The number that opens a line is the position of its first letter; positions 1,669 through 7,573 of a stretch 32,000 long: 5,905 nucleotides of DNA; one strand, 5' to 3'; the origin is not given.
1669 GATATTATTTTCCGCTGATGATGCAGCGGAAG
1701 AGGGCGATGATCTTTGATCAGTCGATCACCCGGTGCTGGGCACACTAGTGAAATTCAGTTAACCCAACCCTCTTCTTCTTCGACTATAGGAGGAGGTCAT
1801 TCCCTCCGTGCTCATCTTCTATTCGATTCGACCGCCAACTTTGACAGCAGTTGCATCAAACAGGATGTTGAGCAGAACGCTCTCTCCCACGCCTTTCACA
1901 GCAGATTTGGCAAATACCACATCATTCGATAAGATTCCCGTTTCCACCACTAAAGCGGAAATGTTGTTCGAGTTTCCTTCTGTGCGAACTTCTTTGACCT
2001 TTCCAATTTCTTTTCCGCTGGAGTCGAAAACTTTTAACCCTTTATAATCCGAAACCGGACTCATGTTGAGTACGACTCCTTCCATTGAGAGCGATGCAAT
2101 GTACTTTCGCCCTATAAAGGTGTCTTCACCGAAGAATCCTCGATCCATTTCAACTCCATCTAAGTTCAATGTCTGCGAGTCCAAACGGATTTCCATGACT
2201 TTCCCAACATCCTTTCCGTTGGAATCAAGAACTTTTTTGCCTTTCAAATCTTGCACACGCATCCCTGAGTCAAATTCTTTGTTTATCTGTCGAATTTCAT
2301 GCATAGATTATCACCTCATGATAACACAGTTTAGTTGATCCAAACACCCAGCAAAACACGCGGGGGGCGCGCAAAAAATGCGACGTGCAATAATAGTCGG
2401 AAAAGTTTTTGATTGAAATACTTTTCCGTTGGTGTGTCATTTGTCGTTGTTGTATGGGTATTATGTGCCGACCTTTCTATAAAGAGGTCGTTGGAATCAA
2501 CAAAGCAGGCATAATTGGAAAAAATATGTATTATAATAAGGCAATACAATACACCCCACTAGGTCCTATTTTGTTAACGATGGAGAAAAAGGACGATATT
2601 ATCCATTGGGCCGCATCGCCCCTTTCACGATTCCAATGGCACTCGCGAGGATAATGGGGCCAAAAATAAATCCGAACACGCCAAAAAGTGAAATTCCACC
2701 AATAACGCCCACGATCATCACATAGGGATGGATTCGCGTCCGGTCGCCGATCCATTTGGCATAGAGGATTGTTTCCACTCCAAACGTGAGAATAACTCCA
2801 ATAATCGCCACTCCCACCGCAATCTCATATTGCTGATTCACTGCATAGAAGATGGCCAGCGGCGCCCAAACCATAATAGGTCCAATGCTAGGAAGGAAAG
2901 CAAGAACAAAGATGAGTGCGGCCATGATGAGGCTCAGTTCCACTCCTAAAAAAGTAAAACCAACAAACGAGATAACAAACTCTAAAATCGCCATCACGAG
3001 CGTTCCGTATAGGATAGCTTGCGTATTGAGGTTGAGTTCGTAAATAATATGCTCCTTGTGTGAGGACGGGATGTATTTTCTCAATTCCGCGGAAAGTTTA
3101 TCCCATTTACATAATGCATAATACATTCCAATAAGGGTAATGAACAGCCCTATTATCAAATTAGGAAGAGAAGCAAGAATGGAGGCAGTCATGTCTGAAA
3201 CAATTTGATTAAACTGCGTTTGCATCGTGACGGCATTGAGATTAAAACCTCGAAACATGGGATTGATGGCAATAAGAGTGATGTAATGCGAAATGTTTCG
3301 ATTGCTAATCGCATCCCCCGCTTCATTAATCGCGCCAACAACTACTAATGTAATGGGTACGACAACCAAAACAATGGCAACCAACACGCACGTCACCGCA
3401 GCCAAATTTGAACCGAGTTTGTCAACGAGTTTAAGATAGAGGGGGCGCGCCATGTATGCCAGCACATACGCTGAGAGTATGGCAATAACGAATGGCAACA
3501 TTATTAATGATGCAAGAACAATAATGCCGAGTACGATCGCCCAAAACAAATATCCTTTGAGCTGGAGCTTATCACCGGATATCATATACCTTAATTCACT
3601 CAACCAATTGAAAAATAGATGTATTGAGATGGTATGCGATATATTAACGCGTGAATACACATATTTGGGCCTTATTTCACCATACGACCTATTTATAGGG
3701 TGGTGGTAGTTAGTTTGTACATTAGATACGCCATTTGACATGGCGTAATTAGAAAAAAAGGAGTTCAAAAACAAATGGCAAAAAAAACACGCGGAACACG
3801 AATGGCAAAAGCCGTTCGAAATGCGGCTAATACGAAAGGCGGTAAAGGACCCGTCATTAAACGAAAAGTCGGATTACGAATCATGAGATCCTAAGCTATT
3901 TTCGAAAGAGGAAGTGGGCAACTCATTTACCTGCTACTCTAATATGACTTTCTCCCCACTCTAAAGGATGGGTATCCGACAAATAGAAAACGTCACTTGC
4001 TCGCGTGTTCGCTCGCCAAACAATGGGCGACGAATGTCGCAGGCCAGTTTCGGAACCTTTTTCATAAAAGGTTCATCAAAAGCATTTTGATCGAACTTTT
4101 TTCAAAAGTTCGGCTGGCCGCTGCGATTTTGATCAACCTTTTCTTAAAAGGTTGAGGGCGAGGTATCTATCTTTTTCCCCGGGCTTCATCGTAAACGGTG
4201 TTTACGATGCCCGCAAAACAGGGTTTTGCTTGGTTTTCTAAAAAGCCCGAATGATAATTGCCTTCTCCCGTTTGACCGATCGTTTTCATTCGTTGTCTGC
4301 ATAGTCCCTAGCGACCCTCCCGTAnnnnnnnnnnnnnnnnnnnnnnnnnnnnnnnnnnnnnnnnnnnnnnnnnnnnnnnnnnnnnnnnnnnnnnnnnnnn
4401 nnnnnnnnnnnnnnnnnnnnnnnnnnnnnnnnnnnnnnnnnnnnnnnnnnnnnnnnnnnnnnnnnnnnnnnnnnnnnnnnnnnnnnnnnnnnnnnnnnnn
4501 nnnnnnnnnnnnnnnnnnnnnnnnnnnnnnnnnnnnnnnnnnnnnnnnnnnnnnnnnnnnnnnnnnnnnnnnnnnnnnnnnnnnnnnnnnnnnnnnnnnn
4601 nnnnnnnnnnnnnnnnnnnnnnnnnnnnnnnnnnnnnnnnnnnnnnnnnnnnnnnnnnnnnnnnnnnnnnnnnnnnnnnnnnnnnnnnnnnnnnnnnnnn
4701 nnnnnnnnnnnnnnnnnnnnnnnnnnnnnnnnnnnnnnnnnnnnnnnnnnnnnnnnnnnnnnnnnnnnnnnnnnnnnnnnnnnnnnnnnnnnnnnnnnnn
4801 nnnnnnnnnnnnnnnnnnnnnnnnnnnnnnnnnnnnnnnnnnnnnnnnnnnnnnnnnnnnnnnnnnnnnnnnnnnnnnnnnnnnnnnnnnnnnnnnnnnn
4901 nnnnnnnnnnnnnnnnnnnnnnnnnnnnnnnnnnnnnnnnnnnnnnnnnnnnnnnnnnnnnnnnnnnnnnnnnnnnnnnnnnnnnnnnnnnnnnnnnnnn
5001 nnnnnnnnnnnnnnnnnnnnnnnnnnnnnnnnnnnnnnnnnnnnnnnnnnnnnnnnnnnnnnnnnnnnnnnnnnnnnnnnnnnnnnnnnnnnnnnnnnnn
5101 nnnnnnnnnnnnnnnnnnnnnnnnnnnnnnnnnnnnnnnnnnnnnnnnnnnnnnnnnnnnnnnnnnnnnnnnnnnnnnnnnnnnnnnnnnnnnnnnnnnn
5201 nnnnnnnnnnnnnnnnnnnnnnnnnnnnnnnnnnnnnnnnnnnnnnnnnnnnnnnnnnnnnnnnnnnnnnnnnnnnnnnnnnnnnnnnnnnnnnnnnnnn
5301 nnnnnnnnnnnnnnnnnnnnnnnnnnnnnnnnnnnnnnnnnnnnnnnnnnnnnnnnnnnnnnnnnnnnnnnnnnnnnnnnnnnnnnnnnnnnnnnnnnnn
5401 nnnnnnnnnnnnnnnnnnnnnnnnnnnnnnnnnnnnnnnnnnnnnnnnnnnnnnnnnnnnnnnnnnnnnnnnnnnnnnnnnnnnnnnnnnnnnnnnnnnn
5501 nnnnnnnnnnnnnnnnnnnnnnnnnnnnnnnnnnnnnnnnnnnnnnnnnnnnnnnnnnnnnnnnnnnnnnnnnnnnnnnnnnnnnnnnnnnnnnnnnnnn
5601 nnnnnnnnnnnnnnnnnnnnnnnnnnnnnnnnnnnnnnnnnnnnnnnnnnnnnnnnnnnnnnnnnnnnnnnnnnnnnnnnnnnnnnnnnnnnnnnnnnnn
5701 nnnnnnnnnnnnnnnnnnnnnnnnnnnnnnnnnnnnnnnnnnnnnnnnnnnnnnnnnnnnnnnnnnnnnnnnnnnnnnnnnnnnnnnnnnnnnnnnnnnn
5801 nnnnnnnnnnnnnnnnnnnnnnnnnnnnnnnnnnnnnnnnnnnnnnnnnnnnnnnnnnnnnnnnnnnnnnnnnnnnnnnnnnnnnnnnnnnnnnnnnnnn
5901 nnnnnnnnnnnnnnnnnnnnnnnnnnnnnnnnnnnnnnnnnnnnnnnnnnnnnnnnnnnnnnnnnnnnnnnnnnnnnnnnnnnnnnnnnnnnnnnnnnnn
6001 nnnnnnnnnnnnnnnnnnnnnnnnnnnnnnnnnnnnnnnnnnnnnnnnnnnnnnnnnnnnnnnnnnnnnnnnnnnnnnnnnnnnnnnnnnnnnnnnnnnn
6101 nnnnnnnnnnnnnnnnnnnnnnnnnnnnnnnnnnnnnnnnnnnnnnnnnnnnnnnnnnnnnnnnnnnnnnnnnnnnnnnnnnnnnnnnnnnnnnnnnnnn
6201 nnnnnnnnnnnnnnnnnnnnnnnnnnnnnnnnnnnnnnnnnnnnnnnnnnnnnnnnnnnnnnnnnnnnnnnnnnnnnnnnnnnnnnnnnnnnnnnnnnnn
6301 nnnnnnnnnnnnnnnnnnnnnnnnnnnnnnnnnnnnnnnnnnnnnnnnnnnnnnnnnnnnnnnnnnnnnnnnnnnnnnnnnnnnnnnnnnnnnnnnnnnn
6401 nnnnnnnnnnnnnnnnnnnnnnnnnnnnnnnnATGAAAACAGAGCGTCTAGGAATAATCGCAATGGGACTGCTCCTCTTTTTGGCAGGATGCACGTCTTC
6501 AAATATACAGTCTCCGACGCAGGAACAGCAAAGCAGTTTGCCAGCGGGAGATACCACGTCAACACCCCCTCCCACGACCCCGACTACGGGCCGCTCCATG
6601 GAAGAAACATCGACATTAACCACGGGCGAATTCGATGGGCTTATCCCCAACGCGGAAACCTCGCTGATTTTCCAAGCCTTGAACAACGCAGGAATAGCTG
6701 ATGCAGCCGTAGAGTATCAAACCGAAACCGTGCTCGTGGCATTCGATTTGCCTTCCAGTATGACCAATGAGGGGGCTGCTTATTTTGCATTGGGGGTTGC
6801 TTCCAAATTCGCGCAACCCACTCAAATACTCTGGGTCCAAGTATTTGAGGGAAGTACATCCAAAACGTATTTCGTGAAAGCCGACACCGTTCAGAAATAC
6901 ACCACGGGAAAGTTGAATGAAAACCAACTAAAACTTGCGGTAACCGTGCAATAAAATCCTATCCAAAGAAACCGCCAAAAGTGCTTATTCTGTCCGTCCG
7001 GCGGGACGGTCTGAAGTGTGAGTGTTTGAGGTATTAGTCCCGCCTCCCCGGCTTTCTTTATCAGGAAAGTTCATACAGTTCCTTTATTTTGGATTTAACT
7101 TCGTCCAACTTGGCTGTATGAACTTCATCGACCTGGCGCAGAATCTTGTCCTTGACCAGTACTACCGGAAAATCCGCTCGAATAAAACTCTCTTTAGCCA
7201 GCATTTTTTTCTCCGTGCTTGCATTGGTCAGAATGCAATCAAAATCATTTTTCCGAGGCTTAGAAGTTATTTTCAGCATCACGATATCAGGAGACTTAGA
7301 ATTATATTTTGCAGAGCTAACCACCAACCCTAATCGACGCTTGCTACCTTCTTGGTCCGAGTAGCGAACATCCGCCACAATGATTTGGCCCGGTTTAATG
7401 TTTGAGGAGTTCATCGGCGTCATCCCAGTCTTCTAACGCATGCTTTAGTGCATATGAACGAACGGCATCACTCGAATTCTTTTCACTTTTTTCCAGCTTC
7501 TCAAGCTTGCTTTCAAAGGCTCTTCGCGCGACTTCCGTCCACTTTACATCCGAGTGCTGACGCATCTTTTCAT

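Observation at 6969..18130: Cassette-like array: about 12 one-gene or one-TA-pair units separated by 13 co-oriented copies of one repeat family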

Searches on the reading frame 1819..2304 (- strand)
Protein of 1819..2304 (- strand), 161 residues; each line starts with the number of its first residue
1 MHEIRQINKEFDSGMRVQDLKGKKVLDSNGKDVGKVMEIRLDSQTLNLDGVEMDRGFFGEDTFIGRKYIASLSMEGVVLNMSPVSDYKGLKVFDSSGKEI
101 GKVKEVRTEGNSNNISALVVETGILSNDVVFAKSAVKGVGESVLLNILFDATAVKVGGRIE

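Call 8: search_protein_families(library=pfam, proteins=[window:1819-2304:-], max_evalue=0.01)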
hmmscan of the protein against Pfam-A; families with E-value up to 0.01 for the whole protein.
window:1819-2304:- (161 aa): 4 families
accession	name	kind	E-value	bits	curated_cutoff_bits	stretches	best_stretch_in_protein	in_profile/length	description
PF05239.21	PRC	-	3.3e-15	56.3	21.2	2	15-64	4-55/78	PRC-barrel domain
PF24986.1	PRC_RimM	-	5.1e-05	23.3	27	0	85-110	2-27/69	RimM PRC barrel domain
PF14578.12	GTP_EFTU_D4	-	0.00013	22.2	23.8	0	22-47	33-58/86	Elongation factor Tu domain 4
PF09939.14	DUF2171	-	0.0048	17.6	25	0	23-81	5-58/64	Uncharacterized protein conserved in bacteria (DUF2171)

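Call 68: find_encoding_contigs(protein=window:1819-2304:-, flank=10000, max_places=4)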
Protein window:1819-2304:- (161 aa): 1 contig read that carries it; 1 place shown.
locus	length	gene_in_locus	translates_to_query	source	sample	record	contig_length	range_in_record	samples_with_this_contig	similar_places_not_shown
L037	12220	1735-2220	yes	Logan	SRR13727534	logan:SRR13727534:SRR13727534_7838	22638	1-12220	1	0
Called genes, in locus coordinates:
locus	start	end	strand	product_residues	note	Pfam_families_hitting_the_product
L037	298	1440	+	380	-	PF01594:AI-2E_transport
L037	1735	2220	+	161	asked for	PF05239:PRC (weak)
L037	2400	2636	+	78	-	-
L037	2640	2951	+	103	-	-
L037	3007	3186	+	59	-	-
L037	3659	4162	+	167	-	PF17343:DUF5373 (weak)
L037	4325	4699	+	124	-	PF07237:DUF1428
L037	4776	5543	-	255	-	-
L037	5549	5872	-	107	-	-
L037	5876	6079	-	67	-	-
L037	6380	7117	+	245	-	PF01757:Acyl_transf_3 (faint), PF07786:HGSNAT_cat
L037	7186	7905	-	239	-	PF02678:Pirin, PF17954:Pirin_C_2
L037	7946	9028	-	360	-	PF00578:AhpC-TSA, PF08534:Redoxin, PF13905:Thioredoxin_8, PF17991:Thioredoxin_10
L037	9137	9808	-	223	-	-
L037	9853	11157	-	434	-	PF18195:GatD_N, PF00710:Asparaginase, PF17763:Asparaginase_C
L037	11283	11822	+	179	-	PF02834:LigT_PEase (weak)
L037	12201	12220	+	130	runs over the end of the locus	PF01521:Fe-S_biosyn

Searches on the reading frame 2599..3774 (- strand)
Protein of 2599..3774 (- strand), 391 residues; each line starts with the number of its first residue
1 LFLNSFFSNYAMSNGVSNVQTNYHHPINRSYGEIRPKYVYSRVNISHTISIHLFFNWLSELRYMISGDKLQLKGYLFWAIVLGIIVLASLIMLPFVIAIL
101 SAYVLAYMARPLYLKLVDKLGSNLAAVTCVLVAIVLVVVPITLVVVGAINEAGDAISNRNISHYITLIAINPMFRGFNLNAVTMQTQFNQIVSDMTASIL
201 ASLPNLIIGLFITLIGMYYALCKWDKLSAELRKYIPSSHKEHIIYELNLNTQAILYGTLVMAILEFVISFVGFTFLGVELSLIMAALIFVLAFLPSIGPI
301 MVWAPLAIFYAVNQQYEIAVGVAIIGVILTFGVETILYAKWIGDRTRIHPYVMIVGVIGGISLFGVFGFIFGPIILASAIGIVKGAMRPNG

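Call 8: search_protein_families(library=pfam, proteins=[window:2599-3774:-], max_evalue=0.01)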
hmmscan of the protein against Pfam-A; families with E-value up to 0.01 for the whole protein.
window:2599-3774:- (391 aa): 2 families
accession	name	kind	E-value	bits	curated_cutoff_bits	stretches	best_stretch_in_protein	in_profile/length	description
PF01594.21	AI-2E_transport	-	1.4e-38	133.3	34.3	1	80-379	6-319/327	AI-2E family transporter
PF05552.17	MS_channel_1st_1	-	0.0064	16.8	22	1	190-218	1-29/50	Mechanosensitive ion channel, conserved TM helix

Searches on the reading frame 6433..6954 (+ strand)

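Call 8: search_protein_families(library=pfam, proteins=[window:6433-6954:+], max_evalue=0.01)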
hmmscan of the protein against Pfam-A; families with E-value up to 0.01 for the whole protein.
window:6433-6954:+ (173 aa): 0 families

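Call 15: search_protein_families(library=ncbifam, proteins=[window:6433-6954:+], max_evalue=0.1)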
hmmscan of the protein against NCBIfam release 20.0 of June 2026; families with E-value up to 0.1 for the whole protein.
window:6433-6954:+ (173 aa): 1 family
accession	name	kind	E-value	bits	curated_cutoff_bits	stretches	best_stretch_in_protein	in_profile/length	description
TIGR02722.1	lp_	equivalog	0.016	15.2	110.55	1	8-85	5-79/189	penicillin-binding protein activator LpoB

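Call 16: search_protein_families(library=phrogs, proteins=[window:6433-6954:+], max_evalue=0.1)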
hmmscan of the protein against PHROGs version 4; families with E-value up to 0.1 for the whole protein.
window:6433-6954:+ (173 aa): 4 families
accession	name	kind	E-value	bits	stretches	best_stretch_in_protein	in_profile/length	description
phrog_456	-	lysis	0.00014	22.5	1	8-53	14-56/102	Rz-like spanin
phrog_3135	-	unknown function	0.013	16.8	0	9-43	7-45/114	-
phrog_3727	-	unknown function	0.021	15.6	1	1-60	1-53/209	-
phrog_3198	-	lysis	0.069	13.7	0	1-38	1-36/68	Rz-like spanin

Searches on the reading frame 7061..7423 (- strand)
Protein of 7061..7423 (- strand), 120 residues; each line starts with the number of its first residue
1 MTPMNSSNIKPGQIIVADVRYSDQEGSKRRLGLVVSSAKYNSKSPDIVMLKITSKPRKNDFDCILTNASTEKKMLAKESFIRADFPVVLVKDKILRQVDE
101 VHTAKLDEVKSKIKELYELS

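Call 6: search_protein_families(library=pfam, proteins=[window:7061-7423:-], max_evalue=0.01)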
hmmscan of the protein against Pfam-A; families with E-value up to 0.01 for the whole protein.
window:7061-7423:- (120 aa): 1 family
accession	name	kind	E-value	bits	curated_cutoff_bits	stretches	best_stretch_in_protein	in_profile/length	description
PF02452.23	PemK_toxin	-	1.1e-12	48.6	23.1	1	10-116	1-108/109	PemK-like, MazF-like toxin of type II toxin-antitoxin system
